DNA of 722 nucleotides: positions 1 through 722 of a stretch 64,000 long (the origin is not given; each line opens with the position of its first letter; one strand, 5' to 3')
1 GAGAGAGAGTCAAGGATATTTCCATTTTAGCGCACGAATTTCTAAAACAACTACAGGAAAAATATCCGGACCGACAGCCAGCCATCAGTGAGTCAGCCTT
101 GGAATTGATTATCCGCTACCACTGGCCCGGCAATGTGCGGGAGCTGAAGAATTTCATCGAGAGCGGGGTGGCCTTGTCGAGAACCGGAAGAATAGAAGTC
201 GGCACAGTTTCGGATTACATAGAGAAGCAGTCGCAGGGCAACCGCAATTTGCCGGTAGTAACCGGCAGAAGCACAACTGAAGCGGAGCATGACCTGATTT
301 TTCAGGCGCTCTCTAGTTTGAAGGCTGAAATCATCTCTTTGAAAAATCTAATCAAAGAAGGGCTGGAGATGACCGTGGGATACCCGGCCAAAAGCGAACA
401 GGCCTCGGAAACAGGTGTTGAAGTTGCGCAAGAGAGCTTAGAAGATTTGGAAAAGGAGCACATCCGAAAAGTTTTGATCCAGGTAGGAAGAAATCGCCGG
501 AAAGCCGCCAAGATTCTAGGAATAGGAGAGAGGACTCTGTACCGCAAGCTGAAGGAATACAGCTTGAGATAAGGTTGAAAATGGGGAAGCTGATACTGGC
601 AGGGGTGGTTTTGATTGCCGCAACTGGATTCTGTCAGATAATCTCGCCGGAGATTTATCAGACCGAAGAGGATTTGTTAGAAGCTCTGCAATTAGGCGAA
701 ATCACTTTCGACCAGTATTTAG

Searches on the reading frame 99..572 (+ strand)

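Call 71: search_protein_families(library=pfam, proteins=[window:99-572:+], max_evalue=0.001)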
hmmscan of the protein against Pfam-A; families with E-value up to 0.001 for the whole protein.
window:99-572:+ (157 aa): 2 families
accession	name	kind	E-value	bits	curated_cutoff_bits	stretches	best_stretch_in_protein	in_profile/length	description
PF02954.25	HTH_8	-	1.2e-12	47.8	22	1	113-154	1-42/42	Bacterial regulatory protein, Fis family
PF25601.1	AAA_lid_14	-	7.8e-12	45.3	27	1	1-48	34-81/87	AAA+ ATPase lid domain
